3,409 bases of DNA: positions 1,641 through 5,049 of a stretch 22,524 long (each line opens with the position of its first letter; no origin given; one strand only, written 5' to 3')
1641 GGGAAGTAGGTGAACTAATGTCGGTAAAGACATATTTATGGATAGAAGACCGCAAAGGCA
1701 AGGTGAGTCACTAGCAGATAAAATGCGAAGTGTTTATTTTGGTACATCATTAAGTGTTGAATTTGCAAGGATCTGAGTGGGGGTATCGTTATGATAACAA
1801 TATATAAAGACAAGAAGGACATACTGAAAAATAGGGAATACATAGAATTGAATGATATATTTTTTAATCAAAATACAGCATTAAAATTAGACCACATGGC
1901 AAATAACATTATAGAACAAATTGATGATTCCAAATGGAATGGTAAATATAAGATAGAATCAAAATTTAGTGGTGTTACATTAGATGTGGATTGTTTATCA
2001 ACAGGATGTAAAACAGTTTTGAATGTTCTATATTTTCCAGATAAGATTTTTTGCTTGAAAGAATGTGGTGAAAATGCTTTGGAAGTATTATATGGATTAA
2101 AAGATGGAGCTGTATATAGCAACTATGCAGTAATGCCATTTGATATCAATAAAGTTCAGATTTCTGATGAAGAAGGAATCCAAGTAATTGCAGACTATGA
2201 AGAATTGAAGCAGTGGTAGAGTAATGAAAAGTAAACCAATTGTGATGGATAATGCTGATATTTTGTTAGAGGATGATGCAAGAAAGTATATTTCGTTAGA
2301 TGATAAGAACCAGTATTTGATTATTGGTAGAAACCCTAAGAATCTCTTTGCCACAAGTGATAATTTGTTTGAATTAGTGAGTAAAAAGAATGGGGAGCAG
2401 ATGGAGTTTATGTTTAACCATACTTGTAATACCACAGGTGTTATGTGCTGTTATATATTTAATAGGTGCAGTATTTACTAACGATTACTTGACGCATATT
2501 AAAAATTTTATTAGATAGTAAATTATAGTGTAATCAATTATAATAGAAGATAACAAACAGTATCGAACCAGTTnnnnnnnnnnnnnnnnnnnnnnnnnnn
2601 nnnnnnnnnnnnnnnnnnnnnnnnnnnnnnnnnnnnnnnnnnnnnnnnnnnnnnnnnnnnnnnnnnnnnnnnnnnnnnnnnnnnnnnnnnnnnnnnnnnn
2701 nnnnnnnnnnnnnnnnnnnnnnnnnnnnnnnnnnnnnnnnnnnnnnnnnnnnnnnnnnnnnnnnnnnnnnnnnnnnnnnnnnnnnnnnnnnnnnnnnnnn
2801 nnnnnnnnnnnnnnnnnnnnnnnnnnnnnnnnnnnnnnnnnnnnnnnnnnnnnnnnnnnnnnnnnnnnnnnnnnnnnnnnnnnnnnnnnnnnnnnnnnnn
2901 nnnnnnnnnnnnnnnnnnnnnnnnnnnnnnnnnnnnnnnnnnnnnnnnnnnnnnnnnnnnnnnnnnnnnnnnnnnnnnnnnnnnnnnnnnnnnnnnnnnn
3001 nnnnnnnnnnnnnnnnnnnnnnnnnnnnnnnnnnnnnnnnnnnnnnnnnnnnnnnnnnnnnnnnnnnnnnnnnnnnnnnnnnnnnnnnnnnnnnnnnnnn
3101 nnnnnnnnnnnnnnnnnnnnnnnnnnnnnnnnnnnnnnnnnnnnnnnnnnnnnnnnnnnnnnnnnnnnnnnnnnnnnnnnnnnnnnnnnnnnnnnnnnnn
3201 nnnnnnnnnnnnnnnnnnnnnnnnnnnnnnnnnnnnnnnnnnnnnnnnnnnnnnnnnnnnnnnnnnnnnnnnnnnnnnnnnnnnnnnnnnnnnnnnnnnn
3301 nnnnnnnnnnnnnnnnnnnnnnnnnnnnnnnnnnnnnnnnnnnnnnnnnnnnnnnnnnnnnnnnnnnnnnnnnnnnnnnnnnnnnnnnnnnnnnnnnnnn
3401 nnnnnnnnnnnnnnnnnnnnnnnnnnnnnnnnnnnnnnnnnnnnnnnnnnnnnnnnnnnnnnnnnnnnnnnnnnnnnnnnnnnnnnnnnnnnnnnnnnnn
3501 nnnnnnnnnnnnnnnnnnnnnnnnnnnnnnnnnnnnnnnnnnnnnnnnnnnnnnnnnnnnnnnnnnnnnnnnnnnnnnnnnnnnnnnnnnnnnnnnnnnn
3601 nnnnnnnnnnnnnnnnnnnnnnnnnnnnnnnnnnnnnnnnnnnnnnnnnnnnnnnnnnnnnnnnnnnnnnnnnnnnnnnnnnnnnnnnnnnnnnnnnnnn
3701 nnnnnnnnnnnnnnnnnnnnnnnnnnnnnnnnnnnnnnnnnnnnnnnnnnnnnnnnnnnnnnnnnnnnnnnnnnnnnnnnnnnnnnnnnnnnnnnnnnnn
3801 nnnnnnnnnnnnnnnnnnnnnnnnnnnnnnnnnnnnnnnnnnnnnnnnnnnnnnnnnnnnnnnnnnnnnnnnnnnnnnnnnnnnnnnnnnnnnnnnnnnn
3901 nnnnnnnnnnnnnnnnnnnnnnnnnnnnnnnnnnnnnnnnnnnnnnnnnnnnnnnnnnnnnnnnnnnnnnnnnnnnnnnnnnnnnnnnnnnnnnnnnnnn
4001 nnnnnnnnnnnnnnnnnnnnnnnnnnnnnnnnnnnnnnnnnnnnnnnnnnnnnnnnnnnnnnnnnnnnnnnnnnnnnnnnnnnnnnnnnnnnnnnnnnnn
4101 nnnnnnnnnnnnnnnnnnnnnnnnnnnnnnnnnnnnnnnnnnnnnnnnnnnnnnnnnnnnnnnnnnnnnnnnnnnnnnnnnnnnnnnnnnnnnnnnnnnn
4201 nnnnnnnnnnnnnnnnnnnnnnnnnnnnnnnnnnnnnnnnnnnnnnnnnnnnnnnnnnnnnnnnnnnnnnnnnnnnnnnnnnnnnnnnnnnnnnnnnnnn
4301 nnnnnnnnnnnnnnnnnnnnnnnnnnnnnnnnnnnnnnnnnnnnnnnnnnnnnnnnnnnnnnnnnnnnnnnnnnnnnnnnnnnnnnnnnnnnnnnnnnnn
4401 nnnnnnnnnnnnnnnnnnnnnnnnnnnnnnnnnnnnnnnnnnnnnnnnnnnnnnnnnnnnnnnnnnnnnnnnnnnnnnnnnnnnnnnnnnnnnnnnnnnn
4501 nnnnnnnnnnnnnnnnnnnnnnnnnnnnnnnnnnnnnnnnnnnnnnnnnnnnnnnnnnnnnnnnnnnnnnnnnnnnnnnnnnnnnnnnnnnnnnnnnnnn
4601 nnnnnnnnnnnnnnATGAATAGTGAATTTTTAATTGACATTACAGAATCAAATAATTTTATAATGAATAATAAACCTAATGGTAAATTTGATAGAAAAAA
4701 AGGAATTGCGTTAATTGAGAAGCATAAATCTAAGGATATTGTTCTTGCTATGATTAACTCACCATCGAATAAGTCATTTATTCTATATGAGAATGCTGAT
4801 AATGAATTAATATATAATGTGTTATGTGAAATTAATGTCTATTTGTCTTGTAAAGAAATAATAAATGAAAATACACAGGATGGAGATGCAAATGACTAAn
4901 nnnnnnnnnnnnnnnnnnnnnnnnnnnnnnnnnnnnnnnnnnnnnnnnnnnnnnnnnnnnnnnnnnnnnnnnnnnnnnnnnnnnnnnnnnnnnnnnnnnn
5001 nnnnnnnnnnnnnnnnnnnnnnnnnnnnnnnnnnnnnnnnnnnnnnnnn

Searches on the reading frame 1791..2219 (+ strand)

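Call 5: search_protein_families(library=pfam, proteins=[window:1791-2219:+], max_evalue=1)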
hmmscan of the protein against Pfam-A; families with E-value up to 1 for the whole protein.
window:1791-2219:+ (142 aa): 1 family
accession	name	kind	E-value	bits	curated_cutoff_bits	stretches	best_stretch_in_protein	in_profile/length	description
PF16163.10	DUF4869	-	4.2e-09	36.8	28.9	1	32-138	17-124/128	Domain of unknown function (DUF4869)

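Call 6: search_protein_families(library=padloc, proteins=[window:1791-2219:+], max_evalue=1)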
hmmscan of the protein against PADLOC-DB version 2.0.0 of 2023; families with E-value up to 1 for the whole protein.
window:1791-2219:+ (142 aa): 1 family
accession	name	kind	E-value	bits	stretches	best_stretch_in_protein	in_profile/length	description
PDLC04897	PDC-S06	-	0.00013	18.7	1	26-86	465-524/727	-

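Call 7: search_protein_families(library=ncbifam, proteins=[window:1791-2219:+], max_evalue=1)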
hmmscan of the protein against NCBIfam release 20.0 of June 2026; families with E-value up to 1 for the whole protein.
window:1791-2219:+ (142 aa): 1 family
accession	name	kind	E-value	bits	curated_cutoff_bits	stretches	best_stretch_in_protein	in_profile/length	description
NF053723.1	BCAL1086_gp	subfamily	0.25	11.8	50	1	26-74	35-84/121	BCAL1086 family glycoprotein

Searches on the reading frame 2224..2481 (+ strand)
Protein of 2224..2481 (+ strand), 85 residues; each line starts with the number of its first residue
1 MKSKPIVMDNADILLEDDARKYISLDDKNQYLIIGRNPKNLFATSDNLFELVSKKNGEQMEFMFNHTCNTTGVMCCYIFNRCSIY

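Call 5: search_protein_families(library=pfam, proteins=[window:2224-2481:+], max_evalue=1)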
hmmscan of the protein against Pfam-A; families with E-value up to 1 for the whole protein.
window:2224-2481:+ (85 aa): 0 families

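Call 6: search_protein_families(library=padloc, proteins=[window:2224-2481:+], max_evalue=1)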
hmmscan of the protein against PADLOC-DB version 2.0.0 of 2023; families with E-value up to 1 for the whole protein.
window:2224-2481:+ (85 aa): 1 family
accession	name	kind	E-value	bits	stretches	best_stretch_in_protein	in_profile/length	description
PDLC03905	NsnC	-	0.006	14.1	1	26-71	240-288/299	-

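Call 7: search_protein_families(library=ncbifam, proteins=[window:2224-2481:+], max_evalue=1)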
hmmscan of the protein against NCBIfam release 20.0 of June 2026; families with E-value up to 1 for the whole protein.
window:2224-2481:+ (85 aa): 0 families

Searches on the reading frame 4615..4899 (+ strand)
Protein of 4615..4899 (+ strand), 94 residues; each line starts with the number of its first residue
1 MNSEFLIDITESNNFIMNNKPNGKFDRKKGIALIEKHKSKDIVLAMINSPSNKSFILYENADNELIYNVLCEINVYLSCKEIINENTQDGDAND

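Call 5: search_protein_families(library=pfam, proteins=[window:4615-4899:+], max_evalue=1)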
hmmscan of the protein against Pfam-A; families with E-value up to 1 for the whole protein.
window:4615-4899:+ (94 aa): 0 families

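Call 6: search_protein_families(library=padloc, proteins=[window:4615-4899:+], max_evalue=1)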
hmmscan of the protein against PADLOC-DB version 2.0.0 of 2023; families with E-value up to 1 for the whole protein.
window:4615-4899:+ (94 aa): 0 families

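Call 7: search_protein_families(library=ncbifam, proteins=[window:4615-4899:+], max_evalue=1)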
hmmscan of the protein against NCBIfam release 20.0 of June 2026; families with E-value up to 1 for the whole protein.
window:4615-4899:+ (94 aa): 2 families
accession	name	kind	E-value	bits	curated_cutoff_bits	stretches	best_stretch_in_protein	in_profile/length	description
NF005588.0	PRK07309.1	equivalog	0.0044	16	576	1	34-91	161-216/391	pyridoxal phosphate-dependent aminotransferase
NF006488.0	PRK08912.1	equivalog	0.031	13.2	498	1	39-90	157-208/387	aminotransferase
